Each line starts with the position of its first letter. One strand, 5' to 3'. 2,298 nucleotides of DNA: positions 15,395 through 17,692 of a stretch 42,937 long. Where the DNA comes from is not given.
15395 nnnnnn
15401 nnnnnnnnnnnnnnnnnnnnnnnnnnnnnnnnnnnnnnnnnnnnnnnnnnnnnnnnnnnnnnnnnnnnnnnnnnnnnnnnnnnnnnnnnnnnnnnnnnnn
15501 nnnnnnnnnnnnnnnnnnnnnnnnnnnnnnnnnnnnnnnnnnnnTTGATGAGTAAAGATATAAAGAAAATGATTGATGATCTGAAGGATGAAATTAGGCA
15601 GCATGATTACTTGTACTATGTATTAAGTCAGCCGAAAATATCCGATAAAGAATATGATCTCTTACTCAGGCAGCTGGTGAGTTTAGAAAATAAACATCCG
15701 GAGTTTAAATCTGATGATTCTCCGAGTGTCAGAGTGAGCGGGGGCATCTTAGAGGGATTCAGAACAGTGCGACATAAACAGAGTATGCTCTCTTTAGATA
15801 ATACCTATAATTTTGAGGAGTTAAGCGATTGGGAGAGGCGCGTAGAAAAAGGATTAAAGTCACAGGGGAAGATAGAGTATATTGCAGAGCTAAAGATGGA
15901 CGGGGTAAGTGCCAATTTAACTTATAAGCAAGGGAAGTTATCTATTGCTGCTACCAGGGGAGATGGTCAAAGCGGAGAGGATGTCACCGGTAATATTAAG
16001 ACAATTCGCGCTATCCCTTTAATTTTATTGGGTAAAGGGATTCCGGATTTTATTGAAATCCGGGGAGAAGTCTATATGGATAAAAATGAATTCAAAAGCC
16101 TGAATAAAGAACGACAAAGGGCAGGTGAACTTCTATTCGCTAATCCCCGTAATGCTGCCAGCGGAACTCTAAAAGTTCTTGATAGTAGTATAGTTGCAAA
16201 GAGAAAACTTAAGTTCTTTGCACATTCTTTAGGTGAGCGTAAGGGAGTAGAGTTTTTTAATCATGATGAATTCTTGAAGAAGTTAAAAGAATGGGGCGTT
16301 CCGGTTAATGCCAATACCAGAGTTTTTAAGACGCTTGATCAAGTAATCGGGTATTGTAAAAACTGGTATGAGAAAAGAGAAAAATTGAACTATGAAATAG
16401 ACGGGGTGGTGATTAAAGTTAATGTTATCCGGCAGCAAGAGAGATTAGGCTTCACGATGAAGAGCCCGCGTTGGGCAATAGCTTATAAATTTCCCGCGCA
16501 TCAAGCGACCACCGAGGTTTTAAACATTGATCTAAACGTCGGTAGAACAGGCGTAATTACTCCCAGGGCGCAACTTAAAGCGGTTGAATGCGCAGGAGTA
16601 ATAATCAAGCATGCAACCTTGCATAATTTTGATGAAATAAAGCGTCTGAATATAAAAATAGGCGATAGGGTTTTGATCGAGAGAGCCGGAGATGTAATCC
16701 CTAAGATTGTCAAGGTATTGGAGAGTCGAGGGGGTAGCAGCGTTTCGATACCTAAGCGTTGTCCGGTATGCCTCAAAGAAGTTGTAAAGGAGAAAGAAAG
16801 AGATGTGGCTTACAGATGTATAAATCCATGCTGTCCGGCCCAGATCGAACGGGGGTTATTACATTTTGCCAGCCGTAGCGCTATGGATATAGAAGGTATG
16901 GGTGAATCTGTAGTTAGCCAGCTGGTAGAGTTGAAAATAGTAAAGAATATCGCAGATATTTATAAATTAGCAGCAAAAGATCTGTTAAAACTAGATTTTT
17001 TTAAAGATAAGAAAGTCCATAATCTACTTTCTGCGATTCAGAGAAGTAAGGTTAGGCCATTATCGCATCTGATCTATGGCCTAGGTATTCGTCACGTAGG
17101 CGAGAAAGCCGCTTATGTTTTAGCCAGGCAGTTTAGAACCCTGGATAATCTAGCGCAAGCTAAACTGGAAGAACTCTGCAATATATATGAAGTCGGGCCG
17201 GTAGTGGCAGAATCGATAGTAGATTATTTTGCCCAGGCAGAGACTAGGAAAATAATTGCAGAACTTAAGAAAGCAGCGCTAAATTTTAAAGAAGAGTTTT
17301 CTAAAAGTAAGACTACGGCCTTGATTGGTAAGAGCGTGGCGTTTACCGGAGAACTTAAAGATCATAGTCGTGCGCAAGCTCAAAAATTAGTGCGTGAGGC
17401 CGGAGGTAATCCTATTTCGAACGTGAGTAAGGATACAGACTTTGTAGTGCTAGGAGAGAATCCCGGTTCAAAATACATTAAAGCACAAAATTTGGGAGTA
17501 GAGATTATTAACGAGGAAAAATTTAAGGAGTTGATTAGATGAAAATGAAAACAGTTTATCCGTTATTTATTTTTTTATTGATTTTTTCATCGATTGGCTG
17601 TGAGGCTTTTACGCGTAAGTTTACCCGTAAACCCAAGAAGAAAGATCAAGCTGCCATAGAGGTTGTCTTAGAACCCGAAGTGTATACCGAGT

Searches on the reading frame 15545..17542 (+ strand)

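Call 4: search_protein_families(library=pfam, proteins=[window:15545-17542:+], max_evalue=0.01)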
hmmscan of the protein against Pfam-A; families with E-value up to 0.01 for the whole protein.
window:15545-17542:+ (665 aa): 9 families
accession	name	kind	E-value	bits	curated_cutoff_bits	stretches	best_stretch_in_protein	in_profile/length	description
PF01653.23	DNA_ligase_aden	-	2.8e-96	322.4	27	1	71-318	3-252/253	NAD-dependent DNA ligase adenylation domain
PF03120.22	DNA_ligase_OB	-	2.3e-30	104.7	32.9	1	322-395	1-74/79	NAD-dependent DNA ligase OB-fold domain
PF12826.13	HHH_2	-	1.2e-24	86.7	27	1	509-571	2-64/64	Helix-hairpin-helix motif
PF00533.33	BRCT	-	1.4e-09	38.5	21.3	1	595-664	8-78/78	BRCA1 C Terminus (BRCT) domain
PF14520.12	HHH_5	-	3.9e-09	37.3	27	1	513-560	5-53/57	Helix-hairpin-helix domain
PF22745.1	Nlig-Ia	-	7.4e-09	36.6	27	1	7-54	3-51/92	DNA ligase-like, N-terminal NAD+-binding domain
PF12738.14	PTCB-BRCT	-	3e-06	27.6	22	1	604-656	8-60/63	twin BRCT domain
PF03119.21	DNA_ligase_ZBD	-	8.6e-06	26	25.8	1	405-432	1-27/27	NAD-dependent DNA ligase C4 zinc finger domain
PF00633.29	HHH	-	0.00042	20.5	24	1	532-561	1-30/30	Helix-hairpin-helix motif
